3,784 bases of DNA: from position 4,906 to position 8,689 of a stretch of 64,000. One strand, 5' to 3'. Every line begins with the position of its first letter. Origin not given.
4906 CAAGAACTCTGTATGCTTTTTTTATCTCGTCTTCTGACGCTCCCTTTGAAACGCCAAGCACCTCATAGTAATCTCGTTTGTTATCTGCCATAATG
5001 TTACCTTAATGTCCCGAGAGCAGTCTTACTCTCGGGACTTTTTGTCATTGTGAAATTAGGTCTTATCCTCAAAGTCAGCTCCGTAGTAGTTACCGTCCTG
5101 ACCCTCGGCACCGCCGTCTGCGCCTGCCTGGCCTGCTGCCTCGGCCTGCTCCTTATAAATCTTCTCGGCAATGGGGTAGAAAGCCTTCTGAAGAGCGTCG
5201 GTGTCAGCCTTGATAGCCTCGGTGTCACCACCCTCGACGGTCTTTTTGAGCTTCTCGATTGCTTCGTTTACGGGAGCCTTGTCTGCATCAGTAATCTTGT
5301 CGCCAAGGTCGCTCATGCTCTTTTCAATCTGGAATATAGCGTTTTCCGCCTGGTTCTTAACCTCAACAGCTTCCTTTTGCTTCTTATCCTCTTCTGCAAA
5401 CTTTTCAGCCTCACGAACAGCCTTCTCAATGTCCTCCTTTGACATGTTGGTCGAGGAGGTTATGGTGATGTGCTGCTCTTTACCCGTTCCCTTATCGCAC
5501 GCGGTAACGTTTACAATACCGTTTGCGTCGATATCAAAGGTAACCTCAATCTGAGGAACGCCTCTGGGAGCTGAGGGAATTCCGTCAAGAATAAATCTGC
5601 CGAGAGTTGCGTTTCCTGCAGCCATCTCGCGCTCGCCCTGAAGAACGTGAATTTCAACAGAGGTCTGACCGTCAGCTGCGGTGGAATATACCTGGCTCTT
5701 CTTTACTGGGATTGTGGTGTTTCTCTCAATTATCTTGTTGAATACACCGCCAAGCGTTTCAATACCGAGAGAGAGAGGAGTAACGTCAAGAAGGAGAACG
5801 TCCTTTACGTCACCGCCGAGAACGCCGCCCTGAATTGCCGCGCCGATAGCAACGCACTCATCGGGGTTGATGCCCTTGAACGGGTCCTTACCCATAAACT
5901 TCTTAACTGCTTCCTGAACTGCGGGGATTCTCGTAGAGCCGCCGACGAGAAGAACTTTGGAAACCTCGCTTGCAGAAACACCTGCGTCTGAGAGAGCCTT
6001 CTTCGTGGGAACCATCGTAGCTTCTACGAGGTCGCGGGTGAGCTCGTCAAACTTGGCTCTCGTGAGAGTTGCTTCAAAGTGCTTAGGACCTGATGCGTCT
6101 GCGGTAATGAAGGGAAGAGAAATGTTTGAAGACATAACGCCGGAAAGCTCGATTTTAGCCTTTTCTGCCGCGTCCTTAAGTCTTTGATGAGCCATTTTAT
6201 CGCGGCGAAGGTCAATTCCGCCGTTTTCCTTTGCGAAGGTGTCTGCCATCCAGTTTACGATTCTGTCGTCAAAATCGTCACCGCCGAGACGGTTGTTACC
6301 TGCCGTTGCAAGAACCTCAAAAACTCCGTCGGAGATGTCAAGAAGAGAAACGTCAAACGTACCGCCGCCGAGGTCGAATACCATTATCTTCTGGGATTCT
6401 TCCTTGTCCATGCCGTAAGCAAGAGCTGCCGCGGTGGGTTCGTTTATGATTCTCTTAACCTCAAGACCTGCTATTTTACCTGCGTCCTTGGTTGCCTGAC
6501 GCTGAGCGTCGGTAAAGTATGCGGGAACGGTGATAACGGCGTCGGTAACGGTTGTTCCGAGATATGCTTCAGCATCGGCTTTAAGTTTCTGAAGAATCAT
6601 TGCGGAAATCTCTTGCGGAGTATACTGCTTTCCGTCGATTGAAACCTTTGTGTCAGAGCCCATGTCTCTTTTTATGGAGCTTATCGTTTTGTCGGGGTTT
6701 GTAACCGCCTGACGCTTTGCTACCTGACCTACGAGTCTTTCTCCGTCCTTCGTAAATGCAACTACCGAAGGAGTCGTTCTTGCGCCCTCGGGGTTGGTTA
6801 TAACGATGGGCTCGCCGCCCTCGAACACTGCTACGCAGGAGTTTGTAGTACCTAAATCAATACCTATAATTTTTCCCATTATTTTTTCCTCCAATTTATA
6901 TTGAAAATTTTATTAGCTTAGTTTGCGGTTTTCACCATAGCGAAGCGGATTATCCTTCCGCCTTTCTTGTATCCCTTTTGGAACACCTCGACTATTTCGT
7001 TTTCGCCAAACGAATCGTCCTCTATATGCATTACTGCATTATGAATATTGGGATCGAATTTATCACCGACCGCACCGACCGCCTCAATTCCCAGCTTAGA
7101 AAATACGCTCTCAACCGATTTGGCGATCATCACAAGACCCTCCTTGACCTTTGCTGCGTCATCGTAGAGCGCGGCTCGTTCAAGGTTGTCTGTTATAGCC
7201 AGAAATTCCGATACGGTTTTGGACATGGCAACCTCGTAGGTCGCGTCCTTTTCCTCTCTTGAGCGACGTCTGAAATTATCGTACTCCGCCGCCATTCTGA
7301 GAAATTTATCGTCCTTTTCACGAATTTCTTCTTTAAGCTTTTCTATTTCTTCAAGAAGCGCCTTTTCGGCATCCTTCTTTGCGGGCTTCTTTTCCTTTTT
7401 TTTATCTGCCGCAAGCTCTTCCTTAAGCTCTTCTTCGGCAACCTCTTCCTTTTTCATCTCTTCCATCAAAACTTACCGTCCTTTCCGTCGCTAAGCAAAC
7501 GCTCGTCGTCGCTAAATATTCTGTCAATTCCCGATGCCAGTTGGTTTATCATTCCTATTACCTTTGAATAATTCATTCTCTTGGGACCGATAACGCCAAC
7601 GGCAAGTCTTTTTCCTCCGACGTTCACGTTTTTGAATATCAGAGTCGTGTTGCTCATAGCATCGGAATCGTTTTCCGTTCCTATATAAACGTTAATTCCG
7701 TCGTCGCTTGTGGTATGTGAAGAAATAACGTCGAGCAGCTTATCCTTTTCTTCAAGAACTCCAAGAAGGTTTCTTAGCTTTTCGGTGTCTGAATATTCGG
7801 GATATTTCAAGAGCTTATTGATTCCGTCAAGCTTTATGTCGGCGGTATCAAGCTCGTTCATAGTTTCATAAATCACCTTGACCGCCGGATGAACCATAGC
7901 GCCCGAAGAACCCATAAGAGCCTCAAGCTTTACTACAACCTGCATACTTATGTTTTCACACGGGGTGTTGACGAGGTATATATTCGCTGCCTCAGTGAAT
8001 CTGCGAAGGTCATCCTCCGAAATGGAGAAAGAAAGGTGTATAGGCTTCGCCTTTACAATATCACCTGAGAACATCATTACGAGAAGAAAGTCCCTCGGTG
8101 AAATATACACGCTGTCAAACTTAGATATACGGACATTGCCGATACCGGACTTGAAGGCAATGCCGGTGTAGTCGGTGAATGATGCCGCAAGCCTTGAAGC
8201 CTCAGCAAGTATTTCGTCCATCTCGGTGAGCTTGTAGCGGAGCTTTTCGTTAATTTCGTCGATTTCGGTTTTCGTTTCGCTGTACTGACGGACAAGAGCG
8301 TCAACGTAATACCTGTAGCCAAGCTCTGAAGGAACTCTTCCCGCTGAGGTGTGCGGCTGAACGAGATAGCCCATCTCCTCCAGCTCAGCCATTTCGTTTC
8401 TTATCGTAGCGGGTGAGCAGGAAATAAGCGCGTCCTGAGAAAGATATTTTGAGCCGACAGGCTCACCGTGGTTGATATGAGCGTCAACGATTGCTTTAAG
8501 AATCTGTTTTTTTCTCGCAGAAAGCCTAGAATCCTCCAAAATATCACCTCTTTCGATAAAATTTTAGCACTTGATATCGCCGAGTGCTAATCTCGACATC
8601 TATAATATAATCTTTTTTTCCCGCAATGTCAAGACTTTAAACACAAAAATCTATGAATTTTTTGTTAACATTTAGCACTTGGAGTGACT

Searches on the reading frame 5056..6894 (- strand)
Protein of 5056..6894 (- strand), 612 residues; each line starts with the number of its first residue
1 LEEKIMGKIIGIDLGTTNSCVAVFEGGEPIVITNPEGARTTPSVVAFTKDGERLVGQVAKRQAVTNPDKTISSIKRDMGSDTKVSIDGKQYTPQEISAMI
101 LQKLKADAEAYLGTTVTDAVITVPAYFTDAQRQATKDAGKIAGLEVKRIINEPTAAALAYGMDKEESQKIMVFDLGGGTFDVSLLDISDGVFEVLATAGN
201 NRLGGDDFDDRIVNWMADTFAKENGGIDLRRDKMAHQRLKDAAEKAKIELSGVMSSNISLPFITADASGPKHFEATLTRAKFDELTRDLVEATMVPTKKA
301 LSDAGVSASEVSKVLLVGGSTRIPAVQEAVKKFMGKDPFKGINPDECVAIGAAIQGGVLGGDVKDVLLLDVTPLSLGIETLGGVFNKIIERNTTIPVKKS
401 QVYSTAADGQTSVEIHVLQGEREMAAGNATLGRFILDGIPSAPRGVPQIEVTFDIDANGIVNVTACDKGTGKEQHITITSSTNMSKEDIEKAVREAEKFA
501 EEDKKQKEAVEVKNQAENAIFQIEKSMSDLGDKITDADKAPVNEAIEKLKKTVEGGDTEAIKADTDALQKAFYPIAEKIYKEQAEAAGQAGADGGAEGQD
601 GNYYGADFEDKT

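Call 61: search_protein_families(library=pfam, proteins=[window:5056-6894:-], max_evalue=0.0001)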
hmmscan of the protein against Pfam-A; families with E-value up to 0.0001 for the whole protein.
window:5056-6894:- (612 aa): 2 families
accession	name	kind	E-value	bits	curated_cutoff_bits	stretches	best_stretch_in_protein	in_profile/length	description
PF00012.26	HSP70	-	2.3e-248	825.8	20.6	1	9-581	1-599/599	Hsp70 protein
PF06723.19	MreB_Mbl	-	1.6e-20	73.6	27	1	9-353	3-316/327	MreB/Mbl protein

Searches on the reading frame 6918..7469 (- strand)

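Call 61: search_protein_families(library=pfam, proteins=[window:6918-7469:-], max_evalue=0.0001)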
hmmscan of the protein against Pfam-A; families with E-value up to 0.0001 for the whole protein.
window:6918-7469:- (183 aa): 1 family
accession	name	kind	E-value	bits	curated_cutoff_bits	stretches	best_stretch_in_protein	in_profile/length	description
PF01025.24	GrpE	-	8.9e-43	146.3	25.8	1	25-182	3-164/165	GrpE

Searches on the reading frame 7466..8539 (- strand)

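Call 61: search_protein_families(library=pfam, proteins=[window:7466-8539:-], max_evalue=0.0001)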
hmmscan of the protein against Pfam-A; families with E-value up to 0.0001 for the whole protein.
window:7466-8539:- (357 aa): 1 family
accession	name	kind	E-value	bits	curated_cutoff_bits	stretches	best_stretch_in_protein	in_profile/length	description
PF01628.27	HrcA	-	7.8e-46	157.2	22.2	1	108-328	1-215/215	HrcA protein C terminal domain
